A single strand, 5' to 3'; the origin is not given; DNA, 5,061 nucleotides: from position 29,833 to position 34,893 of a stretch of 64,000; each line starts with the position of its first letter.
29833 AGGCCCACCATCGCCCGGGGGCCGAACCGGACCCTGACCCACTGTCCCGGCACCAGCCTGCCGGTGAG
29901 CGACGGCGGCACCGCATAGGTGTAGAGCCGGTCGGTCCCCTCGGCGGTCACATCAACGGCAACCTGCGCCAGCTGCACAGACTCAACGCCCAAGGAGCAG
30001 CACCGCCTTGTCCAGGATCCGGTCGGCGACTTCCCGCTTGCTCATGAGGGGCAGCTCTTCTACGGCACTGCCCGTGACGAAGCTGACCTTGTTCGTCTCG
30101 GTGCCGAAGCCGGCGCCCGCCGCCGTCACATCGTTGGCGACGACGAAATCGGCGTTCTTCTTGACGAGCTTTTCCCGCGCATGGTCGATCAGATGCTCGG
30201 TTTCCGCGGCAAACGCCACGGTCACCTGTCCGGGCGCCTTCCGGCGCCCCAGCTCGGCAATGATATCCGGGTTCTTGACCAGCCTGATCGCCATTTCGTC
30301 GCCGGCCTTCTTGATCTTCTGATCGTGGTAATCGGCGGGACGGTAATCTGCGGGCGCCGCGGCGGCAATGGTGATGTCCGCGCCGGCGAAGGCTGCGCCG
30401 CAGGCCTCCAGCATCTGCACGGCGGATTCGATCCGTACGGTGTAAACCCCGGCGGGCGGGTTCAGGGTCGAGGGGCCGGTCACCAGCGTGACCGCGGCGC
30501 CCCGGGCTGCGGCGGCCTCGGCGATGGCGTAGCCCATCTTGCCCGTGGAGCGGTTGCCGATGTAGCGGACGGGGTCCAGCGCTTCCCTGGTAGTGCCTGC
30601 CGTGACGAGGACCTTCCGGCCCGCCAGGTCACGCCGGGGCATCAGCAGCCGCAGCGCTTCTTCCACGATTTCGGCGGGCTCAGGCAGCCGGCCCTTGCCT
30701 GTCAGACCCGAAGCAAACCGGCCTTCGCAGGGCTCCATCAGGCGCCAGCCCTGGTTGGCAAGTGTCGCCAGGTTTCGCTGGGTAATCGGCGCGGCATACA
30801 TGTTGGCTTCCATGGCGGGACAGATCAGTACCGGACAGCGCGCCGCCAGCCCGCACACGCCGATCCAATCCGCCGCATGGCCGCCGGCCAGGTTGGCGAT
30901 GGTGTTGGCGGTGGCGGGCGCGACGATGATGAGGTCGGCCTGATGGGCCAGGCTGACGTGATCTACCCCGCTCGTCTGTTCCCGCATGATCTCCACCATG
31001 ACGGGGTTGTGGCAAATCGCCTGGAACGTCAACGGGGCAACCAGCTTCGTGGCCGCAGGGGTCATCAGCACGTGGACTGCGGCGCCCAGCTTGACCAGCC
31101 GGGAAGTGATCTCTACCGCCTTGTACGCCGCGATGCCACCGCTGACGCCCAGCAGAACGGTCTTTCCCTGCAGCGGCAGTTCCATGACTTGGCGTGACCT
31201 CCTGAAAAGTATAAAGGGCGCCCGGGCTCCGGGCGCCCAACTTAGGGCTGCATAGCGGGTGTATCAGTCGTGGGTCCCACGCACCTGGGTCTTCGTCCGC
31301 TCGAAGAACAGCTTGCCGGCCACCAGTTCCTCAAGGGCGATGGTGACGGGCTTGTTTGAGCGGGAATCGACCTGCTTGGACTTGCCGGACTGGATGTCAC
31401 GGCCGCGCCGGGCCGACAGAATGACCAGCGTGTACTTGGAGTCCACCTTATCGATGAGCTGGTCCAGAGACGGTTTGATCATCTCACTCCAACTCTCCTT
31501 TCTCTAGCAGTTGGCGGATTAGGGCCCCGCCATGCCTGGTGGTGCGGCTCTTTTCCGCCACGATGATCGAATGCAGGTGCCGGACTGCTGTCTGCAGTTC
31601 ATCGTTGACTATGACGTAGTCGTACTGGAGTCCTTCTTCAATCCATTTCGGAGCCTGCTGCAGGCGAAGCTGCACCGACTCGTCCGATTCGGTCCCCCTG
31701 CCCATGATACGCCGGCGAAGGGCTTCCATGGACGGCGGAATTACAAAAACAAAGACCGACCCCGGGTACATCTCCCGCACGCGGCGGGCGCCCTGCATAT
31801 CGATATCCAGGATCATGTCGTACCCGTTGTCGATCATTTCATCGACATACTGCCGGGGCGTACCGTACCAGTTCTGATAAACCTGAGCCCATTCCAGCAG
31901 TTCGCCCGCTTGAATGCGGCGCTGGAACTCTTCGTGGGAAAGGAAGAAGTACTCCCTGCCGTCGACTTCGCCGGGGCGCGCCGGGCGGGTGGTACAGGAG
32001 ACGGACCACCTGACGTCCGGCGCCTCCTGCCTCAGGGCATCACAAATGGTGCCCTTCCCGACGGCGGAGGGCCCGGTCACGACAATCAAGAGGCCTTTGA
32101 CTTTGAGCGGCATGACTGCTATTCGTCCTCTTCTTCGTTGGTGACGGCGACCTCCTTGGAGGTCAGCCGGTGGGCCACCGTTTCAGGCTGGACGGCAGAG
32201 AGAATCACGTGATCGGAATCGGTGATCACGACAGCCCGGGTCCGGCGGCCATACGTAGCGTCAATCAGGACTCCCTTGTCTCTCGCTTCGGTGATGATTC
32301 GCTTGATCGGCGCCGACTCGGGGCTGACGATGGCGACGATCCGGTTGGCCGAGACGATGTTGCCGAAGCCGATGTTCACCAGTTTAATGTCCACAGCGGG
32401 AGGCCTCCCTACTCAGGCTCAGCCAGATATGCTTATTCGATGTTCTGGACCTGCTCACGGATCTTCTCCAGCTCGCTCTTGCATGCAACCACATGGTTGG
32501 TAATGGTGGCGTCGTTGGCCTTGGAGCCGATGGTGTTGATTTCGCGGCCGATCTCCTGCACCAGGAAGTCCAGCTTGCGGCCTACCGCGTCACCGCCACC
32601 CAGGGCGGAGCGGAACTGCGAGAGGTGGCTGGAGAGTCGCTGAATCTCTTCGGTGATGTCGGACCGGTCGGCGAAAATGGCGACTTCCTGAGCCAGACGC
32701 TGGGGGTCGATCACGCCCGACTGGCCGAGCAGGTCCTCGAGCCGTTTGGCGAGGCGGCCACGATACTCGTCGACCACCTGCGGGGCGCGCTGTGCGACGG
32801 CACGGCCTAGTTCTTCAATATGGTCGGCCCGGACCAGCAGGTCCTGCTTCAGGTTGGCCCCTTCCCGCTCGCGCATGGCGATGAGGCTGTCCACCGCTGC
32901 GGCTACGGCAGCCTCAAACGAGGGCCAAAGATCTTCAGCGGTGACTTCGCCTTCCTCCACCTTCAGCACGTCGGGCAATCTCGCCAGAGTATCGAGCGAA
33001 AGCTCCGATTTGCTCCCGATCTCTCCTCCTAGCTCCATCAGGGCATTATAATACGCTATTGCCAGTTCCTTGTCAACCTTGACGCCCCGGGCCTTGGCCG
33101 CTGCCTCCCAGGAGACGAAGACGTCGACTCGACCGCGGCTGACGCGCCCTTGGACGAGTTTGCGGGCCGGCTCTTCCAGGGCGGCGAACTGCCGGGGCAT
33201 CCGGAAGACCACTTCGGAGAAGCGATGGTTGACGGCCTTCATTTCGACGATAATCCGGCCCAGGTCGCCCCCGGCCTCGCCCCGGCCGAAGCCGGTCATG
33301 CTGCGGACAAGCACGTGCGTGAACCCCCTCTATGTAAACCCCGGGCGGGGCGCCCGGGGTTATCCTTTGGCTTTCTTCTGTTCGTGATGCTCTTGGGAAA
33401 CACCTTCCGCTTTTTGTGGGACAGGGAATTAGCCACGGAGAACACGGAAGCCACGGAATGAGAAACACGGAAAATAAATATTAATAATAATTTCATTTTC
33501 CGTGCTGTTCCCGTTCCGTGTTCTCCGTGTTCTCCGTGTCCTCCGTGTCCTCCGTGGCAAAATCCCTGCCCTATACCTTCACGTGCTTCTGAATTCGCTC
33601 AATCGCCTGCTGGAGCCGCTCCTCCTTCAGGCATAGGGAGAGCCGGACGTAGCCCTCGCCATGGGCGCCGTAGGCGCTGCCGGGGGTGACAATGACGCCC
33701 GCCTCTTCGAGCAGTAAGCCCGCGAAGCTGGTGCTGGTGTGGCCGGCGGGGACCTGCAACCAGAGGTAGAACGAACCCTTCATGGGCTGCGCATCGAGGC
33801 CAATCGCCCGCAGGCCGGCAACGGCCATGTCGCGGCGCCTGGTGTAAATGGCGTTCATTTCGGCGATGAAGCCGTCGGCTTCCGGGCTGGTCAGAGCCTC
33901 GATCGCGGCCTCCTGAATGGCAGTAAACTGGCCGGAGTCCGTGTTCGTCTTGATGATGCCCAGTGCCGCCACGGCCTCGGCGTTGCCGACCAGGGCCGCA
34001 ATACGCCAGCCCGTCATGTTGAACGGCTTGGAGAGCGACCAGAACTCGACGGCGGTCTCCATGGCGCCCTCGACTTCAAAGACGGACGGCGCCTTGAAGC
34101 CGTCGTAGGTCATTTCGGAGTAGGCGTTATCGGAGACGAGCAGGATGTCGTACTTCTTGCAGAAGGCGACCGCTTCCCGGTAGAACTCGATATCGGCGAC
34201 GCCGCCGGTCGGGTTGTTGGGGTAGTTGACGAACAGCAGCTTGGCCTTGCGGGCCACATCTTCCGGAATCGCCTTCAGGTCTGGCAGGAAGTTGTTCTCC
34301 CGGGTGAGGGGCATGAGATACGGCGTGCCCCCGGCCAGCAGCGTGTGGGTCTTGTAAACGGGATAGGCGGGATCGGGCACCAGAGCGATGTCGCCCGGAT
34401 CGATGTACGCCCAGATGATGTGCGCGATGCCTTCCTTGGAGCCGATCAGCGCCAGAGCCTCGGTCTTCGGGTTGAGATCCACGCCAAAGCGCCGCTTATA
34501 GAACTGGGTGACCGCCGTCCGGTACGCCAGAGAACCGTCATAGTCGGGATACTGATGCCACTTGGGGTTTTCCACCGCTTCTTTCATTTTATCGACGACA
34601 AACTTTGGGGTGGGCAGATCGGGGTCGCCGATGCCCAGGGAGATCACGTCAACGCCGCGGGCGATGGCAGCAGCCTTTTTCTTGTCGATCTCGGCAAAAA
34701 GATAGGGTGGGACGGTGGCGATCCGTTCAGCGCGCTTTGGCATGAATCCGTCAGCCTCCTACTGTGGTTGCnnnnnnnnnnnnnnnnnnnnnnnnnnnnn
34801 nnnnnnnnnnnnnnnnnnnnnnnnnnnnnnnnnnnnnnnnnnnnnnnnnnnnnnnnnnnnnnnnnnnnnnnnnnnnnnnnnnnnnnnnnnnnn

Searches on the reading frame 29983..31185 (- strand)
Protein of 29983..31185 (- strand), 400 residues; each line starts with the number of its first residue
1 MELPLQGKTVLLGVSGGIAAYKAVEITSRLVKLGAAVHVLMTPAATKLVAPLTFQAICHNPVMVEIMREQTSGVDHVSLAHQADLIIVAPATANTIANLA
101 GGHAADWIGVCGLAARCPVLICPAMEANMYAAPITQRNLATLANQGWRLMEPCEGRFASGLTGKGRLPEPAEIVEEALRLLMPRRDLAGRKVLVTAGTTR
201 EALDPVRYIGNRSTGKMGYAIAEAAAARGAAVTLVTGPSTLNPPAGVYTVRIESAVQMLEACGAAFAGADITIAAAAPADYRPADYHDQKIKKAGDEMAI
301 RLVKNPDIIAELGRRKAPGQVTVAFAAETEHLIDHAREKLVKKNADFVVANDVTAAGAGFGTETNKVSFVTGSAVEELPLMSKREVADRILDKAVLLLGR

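Call 19: find_encoding_contigs(protein=window:29983-31185:-, flank=10000, max_places=1)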
Protein window:29983-31185:- (400 aa): no gene with exactly this product is on record in the collection.

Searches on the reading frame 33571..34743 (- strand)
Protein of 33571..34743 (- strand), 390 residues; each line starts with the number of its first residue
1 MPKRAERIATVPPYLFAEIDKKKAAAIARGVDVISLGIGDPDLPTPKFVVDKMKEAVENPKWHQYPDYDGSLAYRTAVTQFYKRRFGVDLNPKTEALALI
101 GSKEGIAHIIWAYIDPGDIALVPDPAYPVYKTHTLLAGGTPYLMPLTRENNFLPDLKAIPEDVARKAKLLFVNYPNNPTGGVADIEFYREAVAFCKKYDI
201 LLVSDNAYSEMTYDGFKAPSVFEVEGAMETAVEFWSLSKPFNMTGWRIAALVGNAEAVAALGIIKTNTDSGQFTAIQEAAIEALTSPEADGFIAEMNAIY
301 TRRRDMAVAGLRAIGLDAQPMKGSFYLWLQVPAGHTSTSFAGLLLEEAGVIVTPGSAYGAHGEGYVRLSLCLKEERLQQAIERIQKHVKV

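Call 24: search_protein_families(library=pfam, proteins=[window:33571-34743:-], max_evalue=0.0001)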
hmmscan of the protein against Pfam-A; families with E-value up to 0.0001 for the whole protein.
window:33571-34743:- (390 aa): 1 family
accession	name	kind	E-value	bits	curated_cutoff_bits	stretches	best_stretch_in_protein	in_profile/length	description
PF00155.27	Aminotran_1_2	-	7e-71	239.7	19.7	1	32-384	2-361/361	Aminotransferase class I and II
